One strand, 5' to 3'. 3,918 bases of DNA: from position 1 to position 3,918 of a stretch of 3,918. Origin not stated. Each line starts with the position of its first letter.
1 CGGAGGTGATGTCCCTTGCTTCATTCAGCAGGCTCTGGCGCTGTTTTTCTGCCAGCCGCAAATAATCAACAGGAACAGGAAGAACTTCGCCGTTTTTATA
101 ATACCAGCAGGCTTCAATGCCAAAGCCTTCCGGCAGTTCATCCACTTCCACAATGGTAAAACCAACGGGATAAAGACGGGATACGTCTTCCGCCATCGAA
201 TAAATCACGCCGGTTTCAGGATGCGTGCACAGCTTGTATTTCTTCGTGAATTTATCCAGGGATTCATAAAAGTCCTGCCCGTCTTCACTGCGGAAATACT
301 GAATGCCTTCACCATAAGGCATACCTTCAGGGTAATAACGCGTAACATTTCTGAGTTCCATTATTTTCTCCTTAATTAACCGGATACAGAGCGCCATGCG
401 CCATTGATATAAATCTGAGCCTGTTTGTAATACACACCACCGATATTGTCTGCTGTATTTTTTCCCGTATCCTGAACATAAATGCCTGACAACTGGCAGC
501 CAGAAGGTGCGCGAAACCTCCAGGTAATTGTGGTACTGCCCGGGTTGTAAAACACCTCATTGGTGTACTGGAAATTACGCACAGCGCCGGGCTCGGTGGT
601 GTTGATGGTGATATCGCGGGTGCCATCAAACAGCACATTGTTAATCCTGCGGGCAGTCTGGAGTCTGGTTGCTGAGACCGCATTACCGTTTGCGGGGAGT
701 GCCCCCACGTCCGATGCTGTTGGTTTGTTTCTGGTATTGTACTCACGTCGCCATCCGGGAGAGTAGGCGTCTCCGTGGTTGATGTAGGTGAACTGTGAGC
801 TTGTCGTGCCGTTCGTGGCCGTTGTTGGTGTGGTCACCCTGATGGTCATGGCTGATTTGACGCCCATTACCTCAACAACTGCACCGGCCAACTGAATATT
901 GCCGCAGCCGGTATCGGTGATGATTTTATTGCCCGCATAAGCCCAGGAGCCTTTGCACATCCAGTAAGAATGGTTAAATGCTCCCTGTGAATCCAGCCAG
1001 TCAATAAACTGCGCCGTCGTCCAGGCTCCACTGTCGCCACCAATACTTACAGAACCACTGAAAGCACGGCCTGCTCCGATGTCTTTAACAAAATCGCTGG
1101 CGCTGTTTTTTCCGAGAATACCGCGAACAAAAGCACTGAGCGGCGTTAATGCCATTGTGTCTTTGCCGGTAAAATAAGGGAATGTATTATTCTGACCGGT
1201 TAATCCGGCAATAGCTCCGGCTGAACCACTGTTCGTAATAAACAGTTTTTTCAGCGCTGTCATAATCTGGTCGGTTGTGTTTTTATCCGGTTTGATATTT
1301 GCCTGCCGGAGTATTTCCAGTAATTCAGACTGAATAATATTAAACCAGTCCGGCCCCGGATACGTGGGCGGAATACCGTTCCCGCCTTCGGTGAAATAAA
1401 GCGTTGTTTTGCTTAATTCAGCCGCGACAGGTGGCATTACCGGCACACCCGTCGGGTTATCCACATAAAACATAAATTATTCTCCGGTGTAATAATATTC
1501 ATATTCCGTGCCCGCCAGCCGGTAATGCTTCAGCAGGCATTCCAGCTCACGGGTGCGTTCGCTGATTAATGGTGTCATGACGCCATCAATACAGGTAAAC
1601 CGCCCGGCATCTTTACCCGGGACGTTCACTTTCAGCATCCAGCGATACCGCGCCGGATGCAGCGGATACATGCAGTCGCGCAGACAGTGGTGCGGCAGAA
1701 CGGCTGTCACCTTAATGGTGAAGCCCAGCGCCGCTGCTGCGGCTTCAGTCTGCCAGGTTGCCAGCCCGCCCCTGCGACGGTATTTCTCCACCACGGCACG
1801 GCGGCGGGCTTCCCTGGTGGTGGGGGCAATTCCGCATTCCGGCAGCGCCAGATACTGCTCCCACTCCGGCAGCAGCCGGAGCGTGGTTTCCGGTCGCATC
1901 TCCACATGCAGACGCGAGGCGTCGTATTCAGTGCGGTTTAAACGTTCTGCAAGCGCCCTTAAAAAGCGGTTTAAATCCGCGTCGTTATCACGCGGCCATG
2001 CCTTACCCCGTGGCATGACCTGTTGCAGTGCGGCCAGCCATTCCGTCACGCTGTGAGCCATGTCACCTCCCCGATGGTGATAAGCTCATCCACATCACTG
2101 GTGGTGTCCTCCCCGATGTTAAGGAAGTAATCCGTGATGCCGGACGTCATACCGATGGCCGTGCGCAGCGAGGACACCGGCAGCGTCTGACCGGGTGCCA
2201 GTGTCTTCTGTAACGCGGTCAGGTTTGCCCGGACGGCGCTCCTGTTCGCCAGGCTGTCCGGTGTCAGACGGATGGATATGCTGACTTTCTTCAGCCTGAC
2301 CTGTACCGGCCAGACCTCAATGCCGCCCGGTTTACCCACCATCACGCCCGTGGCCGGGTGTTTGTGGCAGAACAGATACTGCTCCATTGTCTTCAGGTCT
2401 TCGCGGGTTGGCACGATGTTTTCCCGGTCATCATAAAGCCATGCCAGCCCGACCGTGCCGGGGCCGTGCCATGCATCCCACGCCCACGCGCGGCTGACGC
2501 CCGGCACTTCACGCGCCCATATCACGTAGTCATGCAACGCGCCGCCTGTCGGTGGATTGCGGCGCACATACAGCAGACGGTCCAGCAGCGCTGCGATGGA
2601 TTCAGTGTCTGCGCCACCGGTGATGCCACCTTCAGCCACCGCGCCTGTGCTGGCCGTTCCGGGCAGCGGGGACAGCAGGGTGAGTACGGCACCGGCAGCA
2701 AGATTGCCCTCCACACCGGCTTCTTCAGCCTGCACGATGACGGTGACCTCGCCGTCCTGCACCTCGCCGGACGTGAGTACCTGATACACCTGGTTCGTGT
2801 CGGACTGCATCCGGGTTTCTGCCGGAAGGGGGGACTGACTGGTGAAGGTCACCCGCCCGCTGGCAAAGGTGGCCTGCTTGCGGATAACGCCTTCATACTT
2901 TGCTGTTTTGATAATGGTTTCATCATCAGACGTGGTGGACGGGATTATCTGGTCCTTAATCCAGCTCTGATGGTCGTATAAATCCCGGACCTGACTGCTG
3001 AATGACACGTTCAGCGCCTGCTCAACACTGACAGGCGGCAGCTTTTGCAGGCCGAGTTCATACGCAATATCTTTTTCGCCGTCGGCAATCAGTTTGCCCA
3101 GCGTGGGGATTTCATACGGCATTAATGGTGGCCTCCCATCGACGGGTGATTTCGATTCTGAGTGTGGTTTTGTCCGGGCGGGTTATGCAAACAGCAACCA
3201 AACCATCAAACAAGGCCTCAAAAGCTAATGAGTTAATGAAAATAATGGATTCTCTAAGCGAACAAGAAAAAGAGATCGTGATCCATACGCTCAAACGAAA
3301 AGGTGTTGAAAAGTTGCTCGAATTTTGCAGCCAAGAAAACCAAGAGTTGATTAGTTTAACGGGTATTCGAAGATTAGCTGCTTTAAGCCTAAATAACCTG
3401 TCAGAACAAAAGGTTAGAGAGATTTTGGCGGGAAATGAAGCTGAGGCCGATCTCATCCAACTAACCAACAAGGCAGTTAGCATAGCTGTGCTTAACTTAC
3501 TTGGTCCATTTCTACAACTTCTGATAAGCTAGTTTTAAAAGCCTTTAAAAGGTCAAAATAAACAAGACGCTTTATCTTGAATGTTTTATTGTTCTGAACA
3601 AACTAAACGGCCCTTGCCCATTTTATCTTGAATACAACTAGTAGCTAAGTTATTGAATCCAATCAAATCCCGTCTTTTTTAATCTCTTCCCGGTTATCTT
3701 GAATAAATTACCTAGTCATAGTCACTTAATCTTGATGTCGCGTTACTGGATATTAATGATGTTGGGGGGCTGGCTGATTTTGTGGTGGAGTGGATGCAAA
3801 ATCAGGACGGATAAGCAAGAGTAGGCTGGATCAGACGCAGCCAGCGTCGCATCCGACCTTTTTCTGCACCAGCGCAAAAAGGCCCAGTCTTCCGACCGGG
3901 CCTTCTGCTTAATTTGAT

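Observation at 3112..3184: Tail module is truncated upstream of J: likely remnant of the deleted upstream baseplate gene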

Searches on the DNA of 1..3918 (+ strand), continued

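Call 18: get_annotated_region(hit=H38, flank=1500)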
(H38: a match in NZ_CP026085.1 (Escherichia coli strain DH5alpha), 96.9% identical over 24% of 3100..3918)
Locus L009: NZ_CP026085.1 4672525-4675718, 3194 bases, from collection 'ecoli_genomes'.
description: Escherichia coli strain DH5alpha chromosome, complete genome
organism: Escherichia coli strain DH5alpha (NCBI taxid 562)
replicon: chromosome; assembly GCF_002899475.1
host: -; source: -; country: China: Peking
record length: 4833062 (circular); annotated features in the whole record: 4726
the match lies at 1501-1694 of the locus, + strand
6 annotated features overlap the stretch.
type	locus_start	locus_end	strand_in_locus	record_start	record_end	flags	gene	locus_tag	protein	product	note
CDS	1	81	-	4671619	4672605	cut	srkA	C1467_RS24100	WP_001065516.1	stress response kinase SrkA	-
CDS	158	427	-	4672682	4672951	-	yihD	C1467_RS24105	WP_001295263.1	YihD family protein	-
CDS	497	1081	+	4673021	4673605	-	mobA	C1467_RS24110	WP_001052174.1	molybdenum cofactor guanylyltransferase MobA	-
CDS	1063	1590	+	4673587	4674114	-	mobB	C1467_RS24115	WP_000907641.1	molybdopterin-guanine dinucleotide biosynthesis protein MobB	-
rRNA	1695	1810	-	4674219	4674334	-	rrf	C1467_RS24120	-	5S ribosomal RNA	-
rRNA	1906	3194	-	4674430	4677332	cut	-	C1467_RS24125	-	23S ribosomal RNA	-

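Call 22: search_dna_similar(query=window:3186-3724:+, collection=ecoli_genomes, mode=near, max_rows=30)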
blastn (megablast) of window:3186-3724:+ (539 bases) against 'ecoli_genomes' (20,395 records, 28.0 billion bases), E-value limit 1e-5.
Records with a match: 7; places in all: 8; records where one place covers at least 80% of the query: 1.
Genomes with a match: 6 of 5426; with a place that covers at least 80% of the query: 1. Places per genome that has any: lowest 1, median 1, highest 2. On chromosomes: 7 places; on plasmids: 1.
Best place of each record, by identity: 90-95% 1; 80-90% 6.
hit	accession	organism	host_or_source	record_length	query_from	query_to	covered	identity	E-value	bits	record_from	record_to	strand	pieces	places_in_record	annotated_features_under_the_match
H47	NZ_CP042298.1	Escherichia coli strain RM9088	crow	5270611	3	535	99%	93.0%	0e+0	784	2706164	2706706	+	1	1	DNA-binding protein | nrfA: ammonia-forming nitrite reductase cytochrome c552 subunit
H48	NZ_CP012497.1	Escherichia coli strain 06-00048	alfalfa sprout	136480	432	535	19%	84.6%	5e-19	104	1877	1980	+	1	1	hypothetical protein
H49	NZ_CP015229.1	Escherichia coli strain 06-00048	alfalfa sprout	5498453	432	535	19%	84.6%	5e-19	104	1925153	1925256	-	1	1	hypothetical protein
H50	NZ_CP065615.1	Escherichia coli strain FDAARGOS_943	missing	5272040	437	535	18%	88.1%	6e-23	117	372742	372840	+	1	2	hypothetical protein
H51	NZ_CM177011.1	Escherichia coli strain VL40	Homo sapiens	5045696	437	535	18%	88.1%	6e-23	117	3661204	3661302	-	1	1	none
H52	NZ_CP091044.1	Escherichia coli strain STEC346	pork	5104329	439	536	18%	88.9%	5e-24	121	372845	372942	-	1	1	alanine racemase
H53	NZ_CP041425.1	Escherichia coli strain STEC388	pig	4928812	439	535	18%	87.8%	8e-22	113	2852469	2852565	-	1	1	fliH: flagellar assembly protein FliH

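Call 23: search_dna_similar(query=window:3186-3724:+, collection=phages, mode=distant, max_rows=15)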
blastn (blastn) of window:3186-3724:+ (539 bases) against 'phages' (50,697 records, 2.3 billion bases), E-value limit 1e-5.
No match.

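Call 38: search_rna_families(source=L003, start=3700, end=9450, threshold=gathering)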
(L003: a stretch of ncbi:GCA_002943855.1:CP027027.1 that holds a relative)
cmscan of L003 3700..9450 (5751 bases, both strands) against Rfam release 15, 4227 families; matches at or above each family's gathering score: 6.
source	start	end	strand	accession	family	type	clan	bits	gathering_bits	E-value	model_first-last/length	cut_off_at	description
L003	6092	8994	+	RF02541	LSU_rRNA_bacteria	Gene; rRNA;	CL00112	2874.1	50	0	1-2925/2925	no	Bacterial large subunit ribosomal RNA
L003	4104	5645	+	RF00177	SSU_rRNA_bacteria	Gene; rRNA;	CL00111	1579.4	50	0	1-1533/1533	no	Bacterial small subunit ribosomal RNA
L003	5976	6084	+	RF01830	StyR-44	Gene;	-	124.9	54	1.8e-20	1-107/107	no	Salmonella enterica Typhi npcRNA 44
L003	9089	9204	+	RF00001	5S_rRNA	Gene; rRNA;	CL00113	92.8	38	8.7e-20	1-120/120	no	5S ribosomal RNA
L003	5714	5787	+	RF00005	tRNA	Gene; tRNA;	CL00001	66.3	29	2.9e-13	1-71/71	no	tRNA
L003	5833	5905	+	RF00005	tRNA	Gene; tRNA;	CL00001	65.6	29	4.5e-13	1-71/71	no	tRNA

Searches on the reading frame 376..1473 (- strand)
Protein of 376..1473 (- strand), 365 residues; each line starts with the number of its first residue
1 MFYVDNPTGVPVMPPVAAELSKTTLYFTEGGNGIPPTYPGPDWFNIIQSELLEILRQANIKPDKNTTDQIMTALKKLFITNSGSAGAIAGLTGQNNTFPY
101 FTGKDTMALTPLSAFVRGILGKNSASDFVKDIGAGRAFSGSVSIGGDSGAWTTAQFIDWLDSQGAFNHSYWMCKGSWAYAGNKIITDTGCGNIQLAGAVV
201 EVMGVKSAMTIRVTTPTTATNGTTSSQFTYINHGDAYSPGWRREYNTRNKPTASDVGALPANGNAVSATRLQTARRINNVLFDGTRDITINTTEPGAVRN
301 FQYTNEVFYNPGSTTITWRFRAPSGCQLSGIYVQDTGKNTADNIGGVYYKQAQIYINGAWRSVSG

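Call 13: search_protein_families(library=pfam, proteins=[window:376-1473:-], max_evalue=0.01)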
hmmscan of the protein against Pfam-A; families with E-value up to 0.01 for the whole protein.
window:376-1473:- (365 aa): 1 family
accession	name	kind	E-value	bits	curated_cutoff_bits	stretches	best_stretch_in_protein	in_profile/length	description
PF21446.3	Gp34_trimer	-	0.0035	18.2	27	0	220-277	8-68/116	Long-tail fiber proximal subunit, C-terminal, trimerization domain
